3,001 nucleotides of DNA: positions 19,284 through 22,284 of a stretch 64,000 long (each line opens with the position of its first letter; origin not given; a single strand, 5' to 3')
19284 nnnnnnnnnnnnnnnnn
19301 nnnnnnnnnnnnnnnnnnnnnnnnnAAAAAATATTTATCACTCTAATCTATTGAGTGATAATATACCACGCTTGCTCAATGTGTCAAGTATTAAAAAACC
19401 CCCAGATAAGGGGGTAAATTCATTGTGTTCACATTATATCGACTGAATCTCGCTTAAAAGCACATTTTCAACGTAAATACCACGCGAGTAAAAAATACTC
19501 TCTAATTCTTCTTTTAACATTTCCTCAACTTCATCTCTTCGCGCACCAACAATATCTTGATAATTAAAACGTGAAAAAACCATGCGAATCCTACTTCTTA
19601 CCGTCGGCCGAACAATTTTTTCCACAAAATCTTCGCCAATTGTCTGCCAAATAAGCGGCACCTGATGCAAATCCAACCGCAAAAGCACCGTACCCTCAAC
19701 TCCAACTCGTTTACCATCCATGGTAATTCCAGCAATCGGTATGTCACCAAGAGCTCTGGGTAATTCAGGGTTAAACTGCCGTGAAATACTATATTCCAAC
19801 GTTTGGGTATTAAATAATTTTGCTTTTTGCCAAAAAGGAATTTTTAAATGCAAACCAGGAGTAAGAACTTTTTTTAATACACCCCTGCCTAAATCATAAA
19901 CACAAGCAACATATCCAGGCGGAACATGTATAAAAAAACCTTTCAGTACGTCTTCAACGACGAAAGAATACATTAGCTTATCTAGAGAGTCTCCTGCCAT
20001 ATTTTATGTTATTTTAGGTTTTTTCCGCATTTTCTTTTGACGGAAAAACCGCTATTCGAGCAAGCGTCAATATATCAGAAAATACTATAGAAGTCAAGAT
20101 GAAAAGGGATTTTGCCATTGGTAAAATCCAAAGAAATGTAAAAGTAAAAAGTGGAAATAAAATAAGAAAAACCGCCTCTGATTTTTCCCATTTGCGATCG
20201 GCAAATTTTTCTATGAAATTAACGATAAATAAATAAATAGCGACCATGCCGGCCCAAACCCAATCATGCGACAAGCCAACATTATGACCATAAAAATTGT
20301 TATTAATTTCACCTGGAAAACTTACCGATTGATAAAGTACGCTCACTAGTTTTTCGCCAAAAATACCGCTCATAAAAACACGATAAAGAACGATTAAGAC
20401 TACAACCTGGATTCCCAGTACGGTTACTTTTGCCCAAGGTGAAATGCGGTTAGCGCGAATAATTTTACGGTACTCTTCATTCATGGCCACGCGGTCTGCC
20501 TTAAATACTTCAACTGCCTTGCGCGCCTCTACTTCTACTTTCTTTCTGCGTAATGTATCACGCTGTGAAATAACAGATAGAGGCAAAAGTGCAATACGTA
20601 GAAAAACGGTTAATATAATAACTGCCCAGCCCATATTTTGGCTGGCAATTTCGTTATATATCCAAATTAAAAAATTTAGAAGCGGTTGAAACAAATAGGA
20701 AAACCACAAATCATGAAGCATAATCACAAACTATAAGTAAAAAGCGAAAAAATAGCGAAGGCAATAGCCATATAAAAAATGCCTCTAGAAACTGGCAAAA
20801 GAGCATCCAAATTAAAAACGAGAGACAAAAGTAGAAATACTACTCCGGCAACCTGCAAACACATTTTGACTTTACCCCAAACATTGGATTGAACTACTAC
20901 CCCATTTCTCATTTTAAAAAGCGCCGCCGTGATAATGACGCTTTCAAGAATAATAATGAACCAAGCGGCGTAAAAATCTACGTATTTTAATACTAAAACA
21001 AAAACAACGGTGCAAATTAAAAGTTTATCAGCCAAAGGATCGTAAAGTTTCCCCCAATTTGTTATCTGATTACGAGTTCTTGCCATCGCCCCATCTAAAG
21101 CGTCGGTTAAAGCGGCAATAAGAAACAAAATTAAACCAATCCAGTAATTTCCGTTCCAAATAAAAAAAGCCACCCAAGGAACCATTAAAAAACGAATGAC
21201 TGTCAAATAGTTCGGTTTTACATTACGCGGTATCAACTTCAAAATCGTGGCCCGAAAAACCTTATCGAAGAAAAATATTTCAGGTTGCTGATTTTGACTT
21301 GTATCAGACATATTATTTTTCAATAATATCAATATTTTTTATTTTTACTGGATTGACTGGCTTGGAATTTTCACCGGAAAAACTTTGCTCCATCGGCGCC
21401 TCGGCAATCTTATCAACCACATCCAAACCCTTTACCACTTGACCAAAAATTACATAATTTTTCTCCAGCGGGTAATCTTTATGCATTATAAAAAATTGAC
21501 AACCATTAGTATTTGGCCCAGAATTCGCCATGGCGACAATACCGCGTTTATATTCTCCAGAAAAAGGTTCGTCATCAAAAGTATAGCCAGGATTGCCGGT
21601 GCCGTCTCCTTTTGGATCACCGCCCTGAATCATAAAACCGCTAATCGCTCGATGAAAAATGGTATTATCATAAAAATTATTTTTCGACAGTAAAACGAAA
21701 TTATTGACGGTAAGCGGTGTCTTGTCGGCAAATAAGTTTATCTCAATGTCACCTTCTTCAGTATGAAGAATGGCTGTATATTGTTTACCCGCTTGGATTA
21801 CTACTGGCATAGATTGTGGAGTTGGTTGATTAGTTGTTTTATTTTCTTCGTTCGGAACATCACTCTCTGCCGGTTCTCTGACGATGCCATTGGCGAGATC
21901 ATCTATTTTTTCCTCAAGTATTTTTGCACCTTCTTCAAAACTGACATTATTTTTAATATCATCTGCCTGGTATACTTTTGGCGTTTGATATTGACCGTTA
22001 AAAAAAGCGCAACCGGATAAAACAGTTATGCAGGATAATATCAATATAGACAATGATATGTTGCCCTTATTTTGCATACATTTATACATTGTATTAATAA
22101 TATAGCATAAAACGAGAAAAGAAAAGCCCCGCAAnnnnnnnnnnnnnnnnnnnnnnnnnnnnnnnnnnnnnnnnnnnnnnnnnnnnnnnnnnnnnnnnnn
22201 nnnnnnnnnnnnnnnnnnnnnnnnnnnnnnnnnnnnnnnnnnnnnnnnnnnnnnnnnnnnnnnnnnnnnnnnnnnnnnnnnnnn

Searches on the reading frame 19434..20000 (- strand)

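Call 87: search_protein_families(library=pfam, proteins=[window:19434-20000:-], max_evalue=0.001)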
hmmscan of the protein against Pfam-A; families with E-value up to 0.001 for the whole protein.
window:19434-20000:- (188 aa): 2 families
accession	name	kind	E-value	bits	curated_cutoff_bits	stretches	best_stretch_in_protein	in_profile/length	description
PF01145.31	Band_7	-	3.2e-24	86.4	23.6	1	26-186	3-146/176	SPFH domain / Band 7 family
PF03748.19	FliL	-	0.00097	20.1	24.6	0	131-184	42-99/103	Flagellar basal body-associated protein FliL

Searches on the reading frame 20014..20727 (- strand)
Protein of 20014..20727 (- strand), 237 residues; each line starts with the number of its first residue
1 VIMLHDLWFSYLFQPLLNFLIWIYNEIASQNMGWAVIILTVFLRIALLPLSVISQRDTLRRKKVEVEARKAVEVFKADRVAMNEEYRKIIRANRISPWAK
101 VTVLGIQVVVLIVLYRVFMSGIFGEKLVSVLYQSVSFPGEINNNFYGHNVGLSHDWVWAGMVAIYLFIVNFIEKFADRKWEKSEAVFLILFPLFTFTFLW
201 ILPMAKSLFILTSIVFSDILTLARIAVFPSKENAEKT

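Call 87: search_protein_families(library=pfam, proteins=[window:20014-20727:-], max_evalue=0.001)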
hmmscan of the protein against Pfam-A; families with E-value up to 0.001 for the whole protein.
window:20014-20727:- (237 aa): 1 family
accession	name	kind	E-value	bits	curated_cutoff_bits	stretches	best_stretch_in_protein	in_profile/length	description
PF02096.25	60KD_IMP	-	3.4e-18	66.6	35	1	32-217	1-154/163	60Kd inner membrane protein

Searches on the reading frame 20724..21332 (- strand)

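Call 87: search_protein_families(library=pfam, proteins=[window:20724-21332:-], max_evalue=0.001)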
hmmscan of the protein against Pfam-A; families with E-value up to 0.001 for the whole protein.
window:20724-21332:- (202 aa): 1 family
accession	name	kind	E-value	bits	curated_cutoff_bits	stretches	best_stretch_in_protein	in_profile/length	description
PF01066.26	CDP-OH_P_transf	-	2.1e-32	113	22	1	40-194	4-151/152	CDP-alcohol phosphatidyltransferase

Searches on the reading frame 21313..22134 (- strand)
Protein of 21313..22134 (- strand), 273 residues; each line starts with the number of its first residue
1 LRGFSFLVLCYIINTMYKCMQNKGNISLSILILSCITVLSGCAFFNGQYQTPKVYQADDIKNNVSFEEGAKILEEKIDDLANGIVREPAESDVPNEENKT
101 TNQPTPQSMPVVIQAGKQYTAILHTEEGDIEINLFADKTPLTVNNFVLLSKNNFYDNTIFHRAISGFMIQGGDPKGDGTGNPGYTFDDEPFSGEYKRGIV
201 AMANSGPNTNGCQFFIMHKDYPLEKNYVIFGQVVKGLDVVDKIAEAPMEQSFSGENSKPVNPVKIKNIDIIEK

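Call 87: search_protein_families(library=pfam, proteins=[window:21313-22134:-], max_evalue=0.001)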
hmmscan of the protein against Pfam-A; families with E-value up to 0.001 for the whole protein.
window:21313-22134:- (273 aa): 1 family
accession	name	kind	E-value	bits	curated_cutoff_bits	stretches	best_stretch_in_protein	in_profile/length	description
PF00160.26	Pro_isomerase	-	1.9e-44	152.1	21.7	1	123-268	4-157/159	Cyclophilin type peptidyl-prolyl cis-trans isomerase/CLD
